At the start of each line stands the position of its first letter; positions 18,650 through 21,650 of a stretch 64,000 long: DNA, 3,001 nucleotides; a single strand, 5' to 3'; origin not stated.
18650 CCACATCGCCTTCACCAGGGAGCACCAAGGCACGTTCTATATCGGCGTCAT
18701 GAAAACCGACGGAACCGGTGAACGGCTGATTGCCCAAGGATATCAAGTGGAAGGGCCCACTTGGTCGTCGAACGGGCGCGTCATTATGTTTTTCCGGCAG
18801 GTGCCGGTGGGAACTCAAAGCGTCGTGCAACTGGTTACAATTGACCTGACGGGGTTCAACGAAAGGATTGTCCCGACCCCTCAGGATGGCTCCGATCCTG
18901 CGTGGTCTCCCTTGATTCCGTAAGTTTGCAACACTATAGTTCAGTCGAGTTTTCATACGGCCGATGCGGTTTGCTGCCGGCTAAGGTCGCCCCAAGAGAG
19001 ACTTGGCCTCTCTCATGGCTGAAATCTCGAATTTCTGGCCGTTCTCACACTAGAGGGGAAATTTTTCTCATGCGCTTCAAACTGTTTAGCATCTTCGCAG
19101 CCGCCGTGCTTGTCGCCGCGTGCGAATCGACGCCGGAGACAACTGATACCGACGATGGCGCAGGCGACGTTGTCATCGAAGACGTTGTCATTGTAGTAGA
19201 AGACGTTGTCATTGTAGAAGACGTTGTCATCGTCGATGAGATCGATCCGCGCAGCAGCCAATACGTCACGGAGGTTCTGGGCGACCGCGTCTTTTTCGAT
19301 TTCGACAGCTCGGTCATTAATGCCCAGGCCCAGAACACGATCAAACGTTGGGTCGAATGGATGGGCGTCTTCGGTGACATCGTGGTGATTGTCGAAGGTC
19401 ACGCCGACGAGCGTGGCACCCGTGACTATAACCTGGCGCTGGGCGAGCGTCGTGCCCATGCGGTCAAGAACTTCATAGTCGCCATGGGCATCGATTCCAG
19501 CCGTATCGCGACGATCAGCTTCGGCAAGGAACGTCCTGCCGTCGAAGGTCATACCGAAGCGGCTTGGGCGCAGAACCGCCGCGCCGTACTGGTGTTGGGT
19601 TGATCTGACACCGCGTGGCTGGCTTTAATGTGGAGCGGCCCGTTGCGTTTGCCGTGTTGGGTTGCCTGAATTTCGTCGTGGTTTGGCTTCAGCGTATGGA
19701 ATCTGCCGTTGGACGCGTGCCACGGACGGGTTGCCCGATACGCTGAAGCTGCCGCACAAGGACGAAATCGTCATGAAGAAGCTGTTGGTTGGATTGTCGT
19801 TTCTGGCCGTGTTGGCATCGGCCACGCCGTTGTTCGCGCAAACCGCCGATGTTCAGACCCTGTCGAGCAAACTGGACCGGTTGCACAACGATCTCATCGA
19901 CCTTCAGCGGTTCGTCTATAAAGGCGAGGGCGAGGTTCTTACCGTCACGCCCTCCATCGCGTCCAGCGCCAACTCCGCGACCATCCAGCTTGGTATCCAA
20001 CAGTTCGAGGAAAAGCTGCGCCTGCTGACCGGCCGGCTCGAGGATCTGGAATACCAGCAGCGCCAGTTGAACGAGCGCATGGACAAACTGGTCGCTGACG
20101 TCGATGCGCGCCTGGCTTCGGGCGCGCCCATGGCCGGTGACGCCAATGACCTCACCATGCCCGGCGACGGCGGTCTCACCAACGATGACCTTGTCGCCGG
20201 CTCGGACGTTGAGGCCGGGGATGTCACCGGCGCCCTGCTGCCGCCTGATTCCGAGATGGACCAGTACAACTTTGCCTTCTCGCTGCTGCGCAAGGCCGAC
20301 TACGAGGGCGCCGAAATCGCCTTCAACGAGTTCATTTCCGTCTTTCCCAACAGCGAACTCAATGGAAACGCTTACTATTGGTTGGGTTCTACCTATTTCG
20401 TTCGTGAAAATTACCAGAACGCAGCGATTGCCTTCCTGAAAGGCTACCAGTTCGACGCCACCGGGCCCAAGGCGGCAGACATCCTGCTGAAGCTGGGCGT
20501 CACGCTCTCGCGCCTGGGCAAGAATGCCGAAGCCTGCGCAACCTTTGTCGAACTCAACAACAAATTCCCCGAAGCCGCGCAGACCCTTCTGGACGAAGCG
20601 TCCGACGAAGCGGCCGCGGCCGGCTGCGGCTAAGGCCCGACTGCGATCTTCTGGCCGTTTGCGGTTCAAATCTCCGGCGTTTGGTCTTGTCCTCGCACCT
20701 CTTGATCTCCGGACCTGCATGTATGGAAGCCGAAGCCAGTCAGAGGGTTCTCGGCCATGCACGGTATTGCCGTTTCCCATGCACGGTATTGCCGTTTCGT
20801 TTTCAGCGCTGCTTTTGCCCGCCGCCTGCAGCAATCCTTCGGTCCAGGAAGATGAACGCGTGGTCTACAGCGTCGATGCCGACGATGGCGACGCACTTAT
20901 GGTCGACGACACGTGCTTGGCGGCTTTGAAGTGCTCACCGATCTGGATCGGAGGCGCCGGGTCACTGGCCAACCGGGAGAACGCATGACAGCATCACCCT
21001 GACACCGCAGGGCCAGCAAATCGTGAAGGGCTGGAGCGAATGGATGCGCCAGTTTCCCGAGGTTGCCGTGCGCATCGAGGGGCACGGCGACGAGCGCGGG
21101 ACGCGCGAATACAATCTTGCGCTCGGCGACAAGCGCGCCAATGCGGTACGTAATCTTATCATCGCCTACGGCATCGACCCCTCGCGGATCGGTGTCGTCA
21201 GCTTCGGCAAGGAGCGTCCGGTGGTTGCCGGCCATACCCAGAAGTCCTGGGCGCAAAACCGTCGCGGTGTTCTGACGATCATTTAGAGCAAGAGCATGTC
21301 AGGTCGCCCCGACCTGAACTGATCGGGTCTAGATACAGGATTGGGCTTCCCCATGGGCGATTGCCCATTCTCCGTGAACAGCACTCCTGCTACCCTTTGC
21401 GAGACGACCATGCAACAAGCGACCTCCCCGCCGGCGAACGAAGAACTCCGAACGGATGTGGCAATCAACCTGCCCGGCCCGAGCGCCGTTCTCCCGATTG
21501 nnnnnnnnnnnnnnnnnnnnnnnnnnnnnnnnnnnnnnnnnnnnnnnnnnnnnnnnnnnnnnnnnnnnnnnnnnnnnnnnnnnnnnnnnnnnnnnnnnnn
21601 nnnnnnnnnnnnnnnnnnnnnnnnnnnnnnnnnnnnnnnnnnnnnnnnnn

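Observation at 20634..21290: pal-cpoB-pal': partial second copy of pal with a 22-bp tandem duplication at its start codon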

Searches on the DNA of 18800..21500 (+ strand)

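Call 56: search_rna_families(source=window, start=18800, end=21500, threshold=evalue, max_evalue=1)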
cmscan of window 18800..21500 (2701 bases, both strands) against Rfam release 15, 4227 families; matches with E-value up to 1: 1.
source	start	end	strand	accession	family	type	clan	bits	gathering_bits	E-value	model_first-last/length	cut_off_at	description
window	20664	20751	-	RF02248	Six3os1_3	Gene; lncRNA;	-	16.6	40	0.31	1-75/75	no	Six3os1 conserved region 3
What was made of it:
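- On Programmed ribosomal frameshift gene: No Rfam element was found in 18800-21500 (call 56).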

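Call 65: search_rna_families(sources=[L002, L004, L087, L088], threshold=gathering)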
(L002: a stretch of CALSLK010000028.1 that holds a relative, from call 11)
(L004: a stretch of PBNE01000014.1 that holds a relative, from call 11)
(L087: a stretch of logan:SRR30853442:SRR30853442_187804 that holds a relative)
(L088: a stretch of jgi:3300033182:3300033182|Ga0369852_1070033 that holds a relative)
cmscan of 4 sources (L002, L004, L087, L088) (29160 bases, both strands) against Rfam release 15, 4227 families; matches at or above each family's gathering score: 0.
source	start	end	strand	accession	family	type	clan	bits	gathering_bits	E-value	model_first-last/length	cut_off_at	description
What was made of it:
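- Tried and rejected: Rfam scans of the region and of four relatives' loci found nothing (calls 56, 65).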

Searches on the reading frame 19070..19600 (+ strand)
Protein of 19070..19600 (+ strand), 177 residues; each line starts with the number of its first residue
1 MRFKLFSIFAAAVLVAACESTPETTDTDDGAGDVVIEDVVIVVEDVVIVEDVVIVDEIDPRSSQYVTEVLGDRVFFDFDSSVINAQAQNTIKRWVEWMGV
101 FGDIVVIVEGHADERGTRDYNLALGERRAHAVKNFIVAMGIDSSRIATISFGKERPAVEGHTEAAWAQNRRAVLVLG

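Call 8: search_protein_families(library=pfam, proteins=[window:19070-19600:+], max_evalue=0.01)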
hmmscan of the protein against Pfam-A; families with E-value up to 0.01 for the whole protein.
window:19070-19600:+ (177 aa): 1 family
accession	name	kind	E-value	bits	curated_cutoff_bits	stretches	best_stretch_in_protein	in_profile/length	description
PF00691.25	OmpA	-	6.4e-20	71.8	27.2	1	75-170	1-98/98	OmpA family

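Call 9: search_protein_families(library=ncbifam, proteins=[window:19070-19600:+], max_evalue=0.01)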
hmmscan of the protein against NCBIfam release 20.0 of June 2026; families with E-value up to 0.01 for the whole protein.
window:19070-19600:+ (177 aa): 36 families (the best 25 are shown)
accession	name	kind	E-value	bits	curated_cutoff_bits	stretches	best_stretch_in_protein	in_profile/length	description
TIGR02802.1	Pal_lipo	equivalog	9.2e-39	131.7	125.35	1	73-175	1-103/104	peptidoglycan-associated lipoprotein Pal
NF008067.1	PRK10802.1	equivalog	1.1e-30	106.8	261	1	71-175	66-170/171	peptidoglycan-associated lipoprotein Pal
NF053611.1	YiaD_Gzip_OmpA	equivalog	3.3e-25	89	175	1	69-172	99-202/206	YiaD family glycine zipper/OmpA-like lipoprotein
NF053613.1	OMP_toxin_LptF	equivalog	1.1e-21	77.7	400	1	67-172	136-241/256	lipotoxin F family OmpA-related lipoprotein LptF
NF053585.1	OMP_LP_YfiB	equivalog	3e-21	76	128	1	70-175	54-159/163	outer membrane lipoprotein YfiB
NF045787.1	OmpABordt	equivalog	7e-21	74.8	200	1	70-172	83-185/194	outer membrane protein OmpA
NF053612.1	anchor_PA1041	equivalog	1.4e-19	71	250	1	68-174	125-233/236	PA1041 family peptidoglycan-binding anchor lipoprotein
NF053607.1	CHU_0125_OmpA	equivalog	1.3e-16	60.2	620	1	69-172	528-632/639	CHU_0125 family OmpA-like outer membrane integrity protein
NF033763.1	exchanger_TraB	exception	3.3e-16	58.4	700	1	70-172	390-493/522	outer membrane exchange protein TraB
NF045788.1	Omp38Acinit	equivalog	1.9e-15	56.8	500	1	46-172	214-342/354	outer membrane protein Omp38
TIGR03789.1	pdsO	hypoth_equivalog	3.4e-15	56.4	152.2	1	67-174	133-241/243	sortase-associated OmpA-like protein PdsO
NF052230.1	T9SS_PorE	exception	3.4e-15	55.3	600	1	68-157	511-600/648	PorE family type IX secretion system protein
NF007804.1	PRK10510.1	equivalog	7.3e-15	54.9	307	1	70-175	110-215/219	OmpA family lipoprotein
NF047620.1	FlgprotMotYVib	equivalog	5.3e-12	46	400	1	75-177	164-267/271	flagellar protein MotY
NF006541.1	PRK09038.1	equivalog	1e-09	38.4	283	1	61-176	130-248/253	flagellar motor protein MotD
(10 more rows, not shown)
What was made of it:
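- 19070..19603 (+): Canonical pal (177 aa), intact, directly after tolB. TIGR02802 Pal_lipo 131.7 bits, above the 125.35 cutoff (call 9).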

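Call 30: list_cluster_members(proteins=[P0006, window:19070-19600:+, window:22801-24723:+])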
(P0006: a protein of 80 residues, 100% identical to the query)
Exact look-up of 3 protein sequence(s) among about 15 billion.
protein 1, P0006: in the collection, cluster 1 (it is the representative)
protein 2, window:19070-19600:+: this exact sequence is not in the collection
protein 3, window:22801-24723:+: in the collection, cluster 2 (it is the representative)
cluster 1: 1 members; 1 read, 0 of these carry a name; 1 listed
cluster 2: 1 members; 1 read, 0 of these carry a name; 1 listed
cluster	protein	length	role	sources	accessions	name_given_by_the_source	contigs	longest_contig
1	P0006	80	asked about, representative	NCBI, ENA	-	-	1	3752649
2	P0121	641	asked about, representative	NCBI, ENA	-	-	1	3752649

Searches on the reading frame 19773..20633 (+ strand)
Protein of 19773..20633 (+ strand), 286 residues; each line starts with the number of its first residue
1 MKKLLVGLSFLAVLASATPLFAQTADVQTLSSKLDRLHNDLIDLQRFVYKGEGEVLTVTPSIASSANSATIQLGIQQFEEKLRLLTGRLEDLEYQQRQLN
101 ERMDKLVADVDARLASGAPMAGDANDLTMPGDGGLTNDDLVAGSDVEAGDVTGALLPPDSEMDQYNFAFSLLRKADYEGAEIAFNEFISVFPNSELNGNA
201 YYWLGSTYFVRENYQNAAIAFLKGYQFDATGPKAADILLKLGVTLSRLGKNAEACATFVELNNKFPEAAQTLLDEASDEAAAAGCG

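Call 8: search_protein_families(library=pfam, proteins=[window:19773-20630:+], max_evalue=0.01)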
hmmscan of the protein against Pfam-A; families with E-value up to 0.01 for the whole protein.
window:19773-20630:+ (286 aa): 10 families
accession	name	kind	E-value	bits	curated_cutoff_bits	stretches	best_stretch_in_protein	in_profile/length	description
PF13174.12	TPR_6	-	8.6e-10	39.1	26.3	1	237-267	2-32/33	Tetratricopeptide repeat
PF07719.23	TPR_2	-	9e-08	32.1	27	0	199-226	2-29/34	Tetratricopeptide repeat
PF13432.12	TPR_16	-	2.6e-06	28.2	32.7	1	170-230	6-63/65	Tetratricopeptide repeat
PF13181.12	TPR_8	-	4e-06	27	25.7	0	200-225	3-28/34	Tetratricopeptide repeat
PF16331.10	TolA_bind_tri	-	2.6e-05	24.6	30.1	1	70-118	22-70/76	TolA binding protein trimerisation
PF13431.12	TPR_17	-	0.00016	22.1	24.4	0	232-255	10-33/34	Tetratricopeptide repeat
PF13428.12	TPR_14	-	0.00054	20.8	23.5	0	236-273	2-39/44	Tetratricopeptide repeat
PF08513.17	LisH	-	0.0022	18.3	21.6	0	208-223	10-25/27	LisH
PF13424.12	TPR_12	-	0.0023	18.5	30.1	0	199-254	4-64/77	Tetratricopeptide repeat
PF13525.12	YfiO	-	0.0062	16.8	25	0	158-212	39-93/203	Outer membrane lipoprotein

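Call 9: search_protein_families(library=ncbifam, proteins=[window:19773-20630:+], max_evalue=0.01)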
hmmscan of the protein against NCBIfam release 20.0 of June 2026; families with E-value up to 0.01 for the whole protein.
window:19773-20630:+ (286 aa): 11 families
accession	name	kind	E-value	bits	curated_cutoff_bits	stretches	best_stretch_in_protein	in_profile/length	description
TIGR02795.1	tol_pal_ybgF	equivalog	6.2e-31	107.5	90.1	1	161-272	2-113/119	tol-pal system protein YbgF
NF008068.0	PRK10803.1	equivalog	4.6e-19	69.4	383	1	75-269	63-251/263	cell division protein CpoB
NF053852.1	vesicle_Bd0635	exception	2.1e-07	30.8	250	1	202-269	142-209/223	CpoB-like predatory vesicle lipoprotein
TIGR00990.1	3a0801s09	subfamily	0.00012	20.9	757.25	1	177-269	378-467/615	mitochondrial import receptor subunit TOM70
TIGR02917.1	PEP_TPR_lipo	equivalog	0.00034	18.6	312.2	1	204-271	709-772/899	XrtA/PEP-CTERM system TPR-repeat protein PrsT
NF011925.1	PRK15396.1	subfamily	0.00042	20.5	108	0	7-43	14-50/78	major outer membrane lipoprotein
TIGR03302.1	OM_YfiO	subfamily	0.00069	19.2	81.4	1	165-219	74-121/239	outer membrane protein assembly factor BamD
TIGR02552.1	LcrH_SycD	equivalog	0.00088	19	104.8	1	164-259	21-110/136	SycD/LcrH family type III secretion system chaperone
NF033762.1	social_mot_Tgl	equivalog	0.0028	17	225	0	164-276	139-245/252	social motility TPR repeat lipoprotein Tgl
NF047371.1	FlcA_CTERM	equivalog_domain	0.0059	15.1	300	1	172-269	450-541/646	periplasmic flagellar collar protein FlcA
NF040959.1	MamA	equivalog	0.0078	15.7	200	0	158-258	102-196/204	magnetosome protein MamA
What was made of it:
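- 19773..20633 (+): cpoB/ybgF (286 aa), intact. TIGR02795 tol_pal_ybgF 107.5 bits, above the 90.1 cutoff (call 9).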

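Call 10: find_encoding_contigs(protein=window:19773-20633:+, flank=3000, max_places=10)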
Protein window:19773-20633:+ (286 aa): no gene with exactly this product is on record in the collection.

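Call 11: find_related_loci(query=window:19773-20630:+, collection=genome_contigs, flank=4000)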
Query window:19773-20630:+ (286 aa) in genome_contigs; peptide patterns used: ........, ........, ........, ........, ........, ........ (x = any residue, [..] = any of these).
64 stretches matched a pattern; 4 encode a relative of the query (tblastn E <= 1e-3); 4 distinct loci.
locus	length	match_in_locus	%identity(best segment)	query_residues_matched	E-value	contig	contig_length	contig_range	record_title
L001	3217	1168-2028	78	1-286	2e-144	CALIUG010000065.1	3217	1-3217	MAG: uncultured Alphaproteobacteria bacterium isolate S1_Bin_Bin_233_1 genome assembly, contig: c_000000700055, whole ge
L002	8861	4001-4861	76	1-286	1e-136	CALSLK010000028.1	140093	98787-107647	MAG: uncultured Alphaproteobacteria bacterium isolate A_MB180 genome assembly, contig: contig_13330_A_MB180, whole genom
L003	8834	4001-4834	62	1-279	3e-110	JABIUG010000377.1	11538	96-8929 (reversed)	MAG: Rhodospirillaceae bacterium isolate SI072_bin42 k141_2817448, whole genome shotgun sequence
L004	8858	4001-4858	60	1-285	7e-109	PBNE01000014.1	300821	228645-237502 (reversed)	MAG: Rhodospirillaceae bacterium isolate SP197 140725, whole genome shotgun sequence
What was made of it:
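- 19773..20633 (+): It was used to fetch relatives L001-L004 (call 11).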

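Call 42: search_protein_families(library=ncbifam, proteins=[L002:4995-5483:+, L002:5785-6315:+, L002:3233-3721:+, L004:4954-5448:+, L004:5624-6145:+], max_evalue=1e-15)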
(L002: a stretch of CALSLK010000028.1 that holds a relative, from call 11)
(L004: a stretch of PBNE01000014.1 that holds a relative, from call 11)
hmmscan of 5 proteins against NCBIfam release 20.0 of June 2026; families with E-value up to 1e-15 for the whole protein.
L002:4995-5483:+ (163 aa): 6 families
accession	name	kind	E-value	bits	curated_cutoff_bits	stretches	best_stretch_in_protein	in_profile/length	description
TIGR02802.1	Pal_lipo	equivalog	5.3e-37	126.1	125.35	1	60-161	2-103/104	peptidoglycan-associated lipoprotein Pal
NF008067.1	PRK10802.1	equivalog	1.2e-30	106.6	261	1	12-161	16-170/171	peptidoglycan-associated lipoprotein Pal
NF053611.1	YiaD_Gzip_OmpA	equivalog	7.6e-21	74.7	175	1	59-157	103-201/206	YiaD family glycine zipper/OmpA-like lipoprotein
NF053613.1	OMP_toxin_LptF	equivalog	1.9e-20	73.6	400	1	60-157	143-240/256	lipotoxin F family OmpA-related lipoprotein LptF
NF033763.1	exchanger_TraB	exception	3.4e-16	58.3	700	1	60-157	394-492/522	outer membrane exchange protein TraB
NF053585.1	OMP_LP_YfiB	equivalog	3.6e-16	59.5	128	0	60-161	58-159/163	outer membrane lipoprotein YfiB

L002:5785-6315:+ (177 aa): 8 families
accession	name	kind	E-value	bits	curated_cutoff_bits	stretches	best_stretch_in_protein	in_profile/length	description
TIGR02802.1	Pal_lipo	equivalog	3.4e-37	126.7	125.35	1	74-175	2-103/104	peptidoglycan-associated lipoprotein Pal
NF008067.1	PRK10802.1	equivalog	1.5e-25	90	261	1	54-174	49-169/171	peptidoglycan-associated lipoprotein Pal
NF053611.1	YiaD_Gzip_OmpA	equivalog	1.5e-23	83.6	175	1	72-171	102-201/206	YiaD family glycine zipper/OmpA-like lipoprotein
NF053585.1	OMP_LP_YfiB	equivalog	2.1e-22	79.7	128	1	71-175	55-159/163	outer membrane lipoprotein YfiB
NF053613.1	OMP_toxin_LptF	equivalog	3.6e-21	76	400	1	69-176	139-245/256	lipotoxin F family OmpA-related lipoprotein LptF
NF053612.1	anchor_PA1041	equivalog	1.4e-17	64.4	250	1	36-176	95-235/236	PA1041 family peptidoglycan-binding anchor lipoprotein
NF007804.1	PRK10510.1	equivalog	5.4e-16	58.6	307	0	72-176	112-216/219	OmpA family lipoprotein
NF045787.1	OmpABordt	equivalog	8.2e-16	58.2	200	1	66-176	79-189/194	outer membrane protein OmpA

L002:3233-3721:+ (163 aa): 9 families
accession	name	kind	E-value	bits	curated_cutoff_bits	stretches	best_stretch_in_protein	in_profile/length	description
TIGR02802.1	Pal_lipo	equivalog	3.9e-39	132.9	125.35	1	60-161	2-103/104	peptidoglycan-associated lipoprotein Pal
NF008067.1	PRK10802.1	equivalog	2.4e-31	108.9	261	1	8-161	12-170/171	peptidoglycan-associated lipoprotein Pal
NF053611.1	YiaD_Gzip_OmpA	equivalog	5.3e-27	94.9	175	1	56-157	100-201/206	YiaD family glycine zipper/OmpA-like lipoprotein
NF053613.1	OMP_toxin_LptF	equivalog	3.8e-23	82.5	400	1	58-157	141-240/256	lipotoxin F family OmpA-related lipoprotein LptF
NF053585.1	OMP_LP_YfiB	equivalog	3.8e-23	82.1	128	1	6-161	11-159/163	outer membrane lipoprotein YfiB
NF053612.1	anchor_PA1041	equivalog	3.1e-20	73.1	250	1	18-158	90-231/236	PA1041 family peptidoglycan-binding anchor lipoprotein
NF045787.1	OmpABordt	equivalog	1.1e-19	70.9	200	1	48-157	76-184/194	outer membrane protein OmpA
NF033763.1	exchanger_TraB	exception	3.4e-18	64.9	700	1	54-157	388-492/522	outer membrane exchange protein TraB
TIGR03789.1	pdsO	hypoth_equivalog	1.9e-16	60.5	152.2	1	55-160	136-241/243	sortase-associated OmpA-like protein PdsO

L004:4954-5448:+ (165 aa): 6 families
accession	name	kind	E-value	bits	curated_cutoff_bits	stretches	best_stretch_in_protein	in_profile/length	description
TIGR02802.1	Pal_lipo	equivalog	1.5e-35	121.4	125.35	1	61-162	2-103/104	peptidoglycan-associated lipoprotein Pal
NF008067.1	PRK10802.1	equivalog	3e-28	98.8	261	1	2-162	7-170/171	peptidoglycan-associated lipoprotein Pal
NF053611.1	YiaD_Gzip_OmpA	equivalog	1.5e-22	80.3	175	1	59-159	102-202/206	YiaD family glycine zipper/OmpA-like lipoprotein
NF053613.1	OMP_toxin_LptF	equivalog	2e-19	70.3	400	1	61-162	143-244/256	lipotoxin F family OmpA-related lipoprotein LptF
NF053612.1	anchor_PA1041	equivalog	8.4e-18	65.2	250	1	41-161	117-233/236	PA1041 family peptidoglycan-binding anchor lipoprotein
TIGR03789.1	pdsO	hypoth_equivalog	1.7e-17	63.9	152.2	1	60-161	140-241/243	sortase-associated OmpA-like protein PdsO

L004:5624-6145:+ (174 aa): 8 families
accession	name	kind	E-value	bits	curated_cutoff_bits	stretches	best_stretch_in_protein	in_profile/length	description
TIGR02802.1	Pal_lipo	equivalog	1.6e-37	127.8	125.35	1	71-172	2-103/104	peptidoglycan-associated lipoprotein Pal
NF008067.1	PRK10802.1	equivalog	1e-27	97.1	261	1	3-172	5-170/171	peptidoglycan-associated lipoprotein Pal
NF053611.1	YiaD_Gzip_OmpA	equivalog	3.5e-24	85.6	175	1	69-168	102-201/206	YiaD family glycine zipper/OmpA-like lipoprotein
NF053585.1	OMP_LP_YfiB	equivalog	1.7e-22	80.1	128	1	64-170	51-157/163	outer membrane lipoprotein YfiB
NF053613.1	OMP_toxin_LptF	equivalog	1.1e-21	77.6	400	1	67-172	140-244/256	lipotoxin F family OmpA-related lipoprotein LptF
NF007804.1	PRK10510.1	equivalog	5.2e-18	65.2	307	1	69-173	112-216/219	OmpA family lipoprotein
NF053612.1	anchor_PA1041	equivalog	6e-18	65.7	250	1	66-171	128-233/236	PA1041 family peptidoglycan-binding anchor lipoprotein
TIGR03789.1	pdsO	hypoth_equivalog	9.4e-17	61.5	152.2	1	75-172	145-242/243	sortase-associated OmpA-like protein PdsO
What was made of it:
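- On Pal (TIGR02802 equivalog): Intact relatives score: Pal3 126.7 and 127.8; Pal2 126.1 and 121.4 (call 42).
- Closest known: Pal, peptidoglycan-associated lipoprotein of the Tol-Pal system. Same: The intact Pal2 and Pal3 of relatives score 121-128 bits, around the 125.35 cutoff (call 42), and have lipoprotein signals.
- Closest known: PapS of Rhodospirillum rubrum. Different: Pal2 and Pal3 are 163-177 aa with only a short linker, and their best family match is Pal itself (call 42).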

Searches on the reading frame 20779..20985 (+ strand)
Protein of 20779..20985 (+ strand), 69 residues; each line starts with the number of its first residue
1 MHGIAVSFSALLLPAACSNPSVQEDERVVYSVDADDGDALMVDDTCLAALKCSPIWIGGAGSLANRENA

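Call 8: search_protein_families(library=pfam, proteins=[window:20779-20985:+], max_evalue=0.01)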
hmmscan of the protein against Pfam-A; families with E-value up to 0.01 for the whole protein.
window:20779-20985:+ (69 aa): 0 families

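Call 9: search_protein_families(library=ncbifam, proteins=[window:20779-20985:+], max_evalue=0.01)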
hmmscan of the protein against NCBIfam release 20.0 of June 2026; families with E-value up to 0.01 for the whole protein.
window:20779-20985:+ (69 aa): 0 families
